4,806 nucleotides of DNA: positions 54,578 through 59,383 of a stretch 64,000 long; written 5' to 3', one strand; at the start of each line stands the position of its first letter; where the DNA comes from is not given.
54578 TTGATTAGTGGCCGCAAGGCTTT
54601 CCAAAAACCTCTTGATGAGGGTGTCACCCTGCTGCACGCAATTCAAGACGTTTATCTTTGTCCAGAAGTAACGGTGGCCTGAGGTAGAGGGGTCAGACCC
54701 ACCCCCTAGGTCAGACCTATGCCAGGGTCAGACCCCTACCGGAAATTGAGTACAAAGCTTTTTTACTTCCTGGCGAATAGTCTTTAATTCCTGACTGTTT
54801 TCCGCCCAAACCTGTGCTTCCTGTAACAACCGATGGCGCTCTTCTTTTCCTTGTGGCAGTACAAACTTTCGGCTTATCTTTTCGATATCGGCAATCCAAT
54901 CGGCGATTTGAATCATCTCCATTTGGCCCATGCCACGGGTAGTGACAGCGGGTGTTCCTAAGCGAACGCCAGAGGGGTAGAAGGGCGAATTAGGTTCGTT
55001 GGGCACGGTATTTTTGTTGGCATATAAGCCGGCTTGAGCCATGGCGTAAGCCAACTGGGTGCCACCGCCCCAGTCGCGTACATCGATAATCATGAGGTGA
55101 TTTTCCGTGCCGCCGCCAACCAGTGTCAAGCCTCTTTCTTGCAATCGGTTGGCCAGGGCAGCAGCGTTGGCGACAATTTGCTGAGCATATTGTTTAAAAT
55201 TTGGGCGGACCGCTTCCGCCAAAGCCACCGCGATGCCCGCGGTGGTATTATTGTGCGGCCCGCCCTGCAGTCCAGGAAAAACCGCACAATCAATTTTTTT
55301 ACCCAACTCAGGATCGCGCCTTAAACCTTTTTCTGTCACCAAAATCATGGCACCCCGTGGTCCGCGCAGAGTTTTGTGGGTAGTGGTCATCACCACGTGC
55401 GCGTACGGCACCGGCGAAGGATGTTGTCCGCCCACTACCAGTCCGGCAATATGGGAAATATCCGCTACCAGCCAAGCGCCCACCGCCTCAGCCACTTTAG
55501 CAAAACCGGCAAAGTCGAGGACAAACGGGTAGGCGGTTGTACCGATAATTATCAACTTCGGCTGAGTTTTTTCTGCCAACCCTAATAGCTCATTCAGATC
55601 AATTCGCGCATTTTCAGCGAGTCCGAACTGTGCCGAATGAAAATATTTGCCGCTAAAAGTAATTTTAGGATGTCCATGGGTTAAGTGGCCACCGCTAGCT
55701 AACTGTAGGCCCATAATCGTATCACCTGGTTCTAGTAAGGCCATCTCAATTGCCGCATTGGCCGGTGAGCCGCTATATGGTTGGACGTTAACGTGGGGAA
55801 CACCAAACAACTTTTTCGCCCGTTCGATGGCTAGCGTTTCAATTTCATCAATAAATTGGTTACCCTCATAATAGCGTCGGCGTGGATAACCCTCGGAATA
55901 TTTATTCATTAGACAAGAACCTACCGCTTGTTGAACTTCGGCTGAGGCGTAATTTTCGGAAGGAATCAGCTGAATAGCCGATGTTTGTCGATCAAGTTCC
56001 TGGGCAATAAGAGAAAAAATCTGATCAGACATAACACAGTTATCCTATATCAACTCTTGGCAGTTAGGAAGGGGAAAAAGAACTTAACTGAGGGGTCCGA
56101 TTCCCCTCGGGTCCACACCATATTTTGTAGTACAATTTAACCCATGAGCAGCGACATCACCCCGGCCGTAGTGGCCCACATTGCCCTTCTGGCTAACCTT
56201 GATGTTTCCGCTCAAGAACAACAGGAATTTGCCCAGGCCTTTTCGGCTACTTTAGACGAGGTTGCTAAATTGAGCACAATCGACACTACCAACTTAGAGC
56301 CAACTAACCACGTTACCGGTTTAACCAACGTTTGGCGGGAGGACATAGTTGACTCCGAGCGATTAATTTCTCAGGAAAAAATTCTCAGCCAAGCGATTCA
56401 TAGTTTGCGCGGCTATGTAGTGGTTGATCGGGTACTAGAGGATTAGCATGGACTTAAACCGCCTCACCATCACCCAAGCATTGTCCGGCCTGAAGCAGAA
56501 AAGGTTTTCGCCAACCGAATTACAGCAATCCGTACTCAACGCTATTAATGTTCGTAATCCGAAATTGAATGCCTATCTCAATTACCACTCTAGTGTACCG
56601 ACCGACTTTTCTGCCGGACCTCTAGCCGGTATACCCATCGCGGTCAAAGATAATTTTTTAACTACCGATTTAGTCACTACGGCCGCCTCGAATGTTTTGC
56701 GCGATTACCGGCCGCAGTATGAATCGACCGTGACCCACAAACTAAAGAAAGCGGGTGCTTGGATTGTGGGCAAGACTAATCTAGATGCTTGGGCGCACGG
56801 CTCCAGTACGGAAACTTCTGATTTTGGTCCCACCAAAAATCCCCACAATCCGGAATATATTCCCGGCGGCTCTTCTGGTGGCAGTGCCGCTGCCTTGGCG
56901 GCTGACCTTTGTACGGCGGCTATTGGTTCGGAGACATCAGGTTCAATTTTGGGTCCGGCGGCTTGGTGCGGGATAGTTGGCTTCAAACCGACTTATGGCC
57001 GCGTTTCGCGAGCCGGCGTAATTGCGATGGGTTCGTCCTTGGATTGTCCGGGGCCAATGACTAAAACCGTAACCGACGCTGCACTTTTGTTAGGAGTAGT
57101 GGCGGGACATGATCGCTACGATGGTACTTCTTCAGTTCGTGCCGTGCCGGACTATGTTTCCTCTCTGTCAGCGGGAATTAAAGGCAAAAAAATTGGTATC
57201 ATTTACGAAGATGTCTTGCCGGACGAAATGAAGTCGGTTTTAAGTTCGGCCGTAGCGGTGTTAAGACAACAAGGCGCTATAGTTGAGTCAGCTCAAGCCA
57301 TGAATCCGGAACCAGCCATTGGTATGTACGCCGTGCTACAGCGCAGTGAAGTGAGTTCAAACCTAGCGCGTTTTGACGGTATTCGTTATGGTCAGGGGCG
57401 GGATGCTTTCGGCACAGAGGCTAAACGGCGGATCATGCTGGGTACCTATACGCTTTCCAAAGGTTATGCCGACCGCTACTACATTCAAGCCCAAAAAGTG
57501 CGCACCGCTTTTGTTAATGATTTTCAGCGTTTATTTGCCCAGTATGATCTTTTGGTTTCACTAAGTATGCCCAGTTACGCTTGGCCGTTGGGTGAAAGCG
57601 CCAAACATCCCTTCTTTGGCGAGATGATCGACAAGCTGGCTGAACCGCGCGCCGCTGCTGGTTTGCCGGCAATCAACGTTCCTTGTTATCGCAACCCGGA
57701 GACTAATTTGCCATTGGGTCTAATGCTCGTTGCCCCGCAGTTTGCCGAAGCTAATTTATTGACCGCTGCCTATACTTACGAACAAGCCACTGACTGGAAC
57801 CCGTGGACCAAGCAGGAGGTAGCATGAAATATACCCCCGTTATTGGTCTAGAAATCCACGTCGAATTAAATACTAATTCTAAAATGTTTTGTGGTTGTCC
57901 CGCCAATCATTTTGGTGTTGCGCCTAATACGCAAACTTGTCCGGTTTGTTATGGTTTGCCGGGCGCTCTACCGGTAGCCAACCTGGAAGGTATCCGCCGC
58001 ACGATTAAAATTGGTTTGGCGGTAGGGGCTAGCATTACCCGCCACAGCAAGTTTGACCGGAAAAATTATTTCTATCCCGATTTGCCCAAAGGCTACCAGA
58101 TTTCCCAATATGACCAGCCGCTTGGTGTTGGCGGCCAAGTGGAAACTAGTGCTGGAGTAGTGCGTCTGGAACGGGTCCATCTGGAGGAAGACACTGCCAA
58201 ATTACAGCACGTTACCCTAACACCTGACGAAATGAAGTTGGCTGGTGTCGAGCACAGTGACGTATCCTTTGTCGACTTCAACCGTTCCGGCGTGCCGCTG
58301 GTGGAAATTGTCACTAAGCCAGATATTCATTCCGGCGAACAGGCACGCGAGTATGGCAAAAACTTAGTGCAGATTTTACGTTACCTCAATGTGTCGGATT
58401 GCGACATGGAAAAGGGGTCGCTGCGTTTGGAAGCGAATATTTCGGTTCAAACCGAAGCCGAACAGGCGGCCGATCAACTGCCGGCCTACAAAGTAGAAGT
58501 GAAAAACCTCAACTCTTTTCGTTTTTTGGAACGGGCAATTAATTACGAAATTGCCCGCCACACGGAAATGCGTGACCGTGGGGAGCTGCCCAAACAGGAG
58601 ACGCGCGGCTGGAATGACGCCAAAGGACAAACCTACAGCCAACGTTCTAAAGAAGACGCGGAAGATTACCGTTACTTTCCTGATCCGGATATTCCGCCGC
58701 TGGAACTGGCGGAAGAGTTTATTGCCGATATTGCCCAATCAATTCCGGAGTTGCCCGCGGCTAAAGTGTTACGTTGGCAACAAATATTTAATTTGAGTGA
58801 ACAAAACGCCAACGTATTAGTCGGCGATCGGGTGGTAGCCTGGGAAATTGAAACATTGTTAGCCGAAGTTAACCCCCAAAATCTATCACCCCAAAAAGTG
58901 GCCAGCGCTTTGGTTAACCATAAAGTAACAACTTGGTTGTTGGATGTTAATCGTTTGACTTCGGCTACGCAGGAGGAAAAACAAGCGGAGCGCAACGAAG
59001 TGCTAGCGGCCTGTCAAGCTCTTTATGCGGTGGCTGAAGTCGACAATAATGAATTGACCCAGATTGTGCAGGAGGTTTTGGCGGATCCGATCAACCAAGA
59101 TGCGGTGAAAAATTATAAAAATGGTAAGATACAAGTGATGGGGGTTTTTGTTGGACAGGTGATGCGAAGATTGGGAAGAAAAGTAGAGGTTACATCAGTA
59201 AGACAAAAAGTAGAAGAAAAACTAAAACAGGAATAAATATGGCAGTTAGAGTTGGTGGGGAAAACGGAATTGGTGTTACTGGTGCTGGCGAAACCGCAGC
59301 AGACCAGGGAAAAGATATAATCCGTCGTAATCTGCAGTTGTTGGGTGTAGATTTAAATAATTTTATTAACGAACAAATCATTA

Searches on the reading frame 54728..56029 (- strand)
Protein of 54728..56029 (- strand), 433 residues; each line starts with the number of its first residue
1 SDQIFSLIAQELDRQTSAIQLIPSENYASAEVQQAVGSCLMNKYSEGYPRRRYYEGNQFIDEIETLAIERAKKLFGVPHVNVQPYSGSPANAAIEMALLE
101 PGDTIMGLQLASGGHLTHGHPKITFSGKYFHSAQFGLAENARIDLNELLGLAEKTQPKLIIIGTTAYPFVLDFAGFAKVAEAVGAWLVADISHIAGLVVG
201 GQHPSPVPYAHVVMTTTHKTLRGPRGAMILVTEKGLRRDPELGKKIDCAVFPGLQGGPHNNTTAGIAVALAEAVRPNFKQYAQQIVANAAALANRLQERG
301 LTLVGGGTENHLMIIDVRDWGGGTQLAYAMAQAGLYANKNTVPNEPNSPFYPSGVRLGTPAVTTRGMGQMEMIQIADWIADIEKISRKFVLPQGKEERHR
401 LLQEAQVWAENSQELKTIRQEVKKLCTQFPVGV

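Call 60: search_protein_families(library=pfam, proteins=[window:54728-56029:-], max_evalue=0.00001)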
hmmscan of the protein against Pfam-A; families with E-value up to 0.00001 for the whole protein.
window:54728-56029:- (433 aa): 1 family
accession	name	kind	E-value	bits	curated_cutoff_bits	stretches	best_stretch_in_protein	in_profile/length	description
PF00464.25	SHMT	-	9e-143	476.1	27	1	3-379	7-399/399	Serine hydroxymethyltransferase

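Call 61: list_cluster_members(proteins=[window:54728-56029:-, window:57803-59233:+, window:7491-9395:+, window:16063-17358:+, window:50087-52228:+])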
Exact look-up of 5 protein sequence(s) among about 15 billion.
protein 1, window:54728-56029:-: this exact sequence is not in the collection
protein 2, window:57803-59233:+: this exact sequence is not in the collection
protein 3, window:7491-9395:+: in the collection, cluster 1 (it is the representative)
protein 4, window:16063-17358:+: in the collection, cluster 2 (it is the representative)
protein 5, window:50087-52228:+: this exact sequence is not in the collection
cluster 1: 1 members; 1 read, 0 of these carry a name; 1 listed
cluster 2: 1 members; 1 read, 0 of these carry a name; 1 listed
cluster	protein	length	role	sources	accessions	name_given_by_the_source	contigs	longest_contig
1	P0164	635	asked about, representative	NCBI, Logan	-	-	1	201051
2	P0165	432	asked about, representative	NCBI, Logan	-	-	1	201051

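Call 64: find_homologous_proteins(query=window:54728-56029:-, max_evalue=1e-100)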
Query window:54728-56029:- (433 aa): 7980 proteins with E <= 1e-100 among 8000 candidates; the best 120 are listed.
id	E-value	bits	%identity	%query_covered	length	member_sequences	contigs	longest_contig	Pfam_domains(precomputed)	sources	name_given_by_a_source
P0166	1.4e-289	978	100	100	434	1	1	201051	PF00464.26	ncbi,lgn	-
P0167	1.1e-218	744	76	99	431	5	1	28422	PF00464.26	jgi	jgi:glycine hydroxymethyltransferase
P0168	1.4e-218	744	75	100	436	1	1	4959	PF00464.26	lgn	-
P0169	1.1e-216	738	75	99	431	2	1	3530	PF00464.26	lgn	-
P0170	1.4e-216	738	75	99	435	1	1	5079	PF00464.26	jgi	jgi:glycine hydroxymethyltransferase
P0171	2.9e-215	733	76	99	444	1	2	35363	PF00464.26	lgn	-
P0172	2.7e-214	730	74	99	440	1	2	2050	PF00464.26,PF00155.28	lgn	-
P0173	1.2e-213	728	74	100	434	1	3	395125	PF00464.26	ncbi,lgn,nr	ncbi:serine hydroxymethyltransferase [Candidatus Woesebacteria bacterium]|nr:serine hydroxymethyltra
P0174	1.5e-212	724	74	99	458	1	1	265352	PF00464.26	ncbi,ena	-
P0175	6.0e-212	722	73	99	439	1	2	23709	PF00464.26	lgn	-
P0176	2.7e-211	720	74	99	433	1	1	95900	PF00464.26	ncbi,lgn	-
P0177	1.2e-210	718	73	99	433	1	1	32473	PF00464.26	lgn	-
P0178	1.7e-209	714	73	98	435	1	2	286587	PF00464.26,PF00155.28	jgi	jgi:glycine hydroxymethyltransferase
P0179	1.7e-208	711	72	100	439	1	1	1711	PF00464.26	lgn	-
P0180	1.8e-208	711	72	98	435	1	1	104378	PF00464.26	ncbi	-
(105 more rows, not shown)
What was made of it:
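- The taxonomic assignment of the window rests on one marker protein, SHMT (call 64).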

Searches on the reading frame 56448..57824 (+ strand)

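Call 60: search_protein_families(library=pfam, proteins=[window:56448-57824:+], max_evalue=0.00001)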
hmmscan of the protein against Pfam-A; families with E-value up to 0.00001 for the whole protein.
window:56448-57824:+ (459 aa): 1 family
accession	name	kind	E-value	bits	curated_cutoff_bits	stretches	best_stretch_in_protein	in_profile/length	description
PF01425.27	Amidase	-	1.3e-110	370.9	27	1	53-438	41-445/445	Amidase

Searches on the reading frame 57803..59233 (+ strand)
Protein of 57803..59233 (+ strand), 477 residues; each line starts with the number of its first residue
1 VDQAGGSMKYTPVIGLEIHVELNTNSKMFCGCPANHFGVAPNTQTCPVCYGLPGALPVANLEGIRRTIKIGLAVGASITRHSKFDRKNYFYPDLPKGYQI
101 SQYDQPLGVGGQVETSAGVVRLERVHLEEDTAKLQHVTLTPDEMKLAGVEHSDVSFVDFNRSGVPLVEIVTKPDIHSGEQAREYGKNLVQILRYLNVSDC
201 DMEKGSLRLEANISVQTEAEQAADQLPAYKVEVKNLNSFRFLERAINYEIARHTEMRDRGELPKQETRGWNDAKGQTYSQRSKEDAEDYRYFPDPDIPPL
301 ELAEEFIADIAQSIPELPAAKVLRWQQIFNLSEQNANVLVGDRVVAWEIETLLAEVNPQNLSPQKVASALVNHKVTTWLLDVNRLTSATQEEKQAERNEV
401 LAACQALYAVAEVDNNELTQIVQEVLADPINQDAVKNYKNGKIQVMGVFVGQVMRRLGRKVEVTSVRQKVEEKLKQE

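Call 60: search_protein_families(library=pfam, proteins=[window:57803-59233:+], max_evalue=0.00001)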
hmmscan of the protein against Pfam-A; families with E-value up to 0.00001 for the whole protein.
window:57803-59233:+ (477 aa): 2 families
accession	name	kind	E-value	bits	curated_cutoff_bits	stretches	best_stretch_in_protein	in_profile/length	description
PF02934.20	GatB_N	-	1e-107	359.9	23.4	1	13-307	2-276/277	GatB/GatE catalytic domain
PF02637.23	GatB_Yqey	-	2.7e-11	44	27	1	414-474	90-148/148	GatB domain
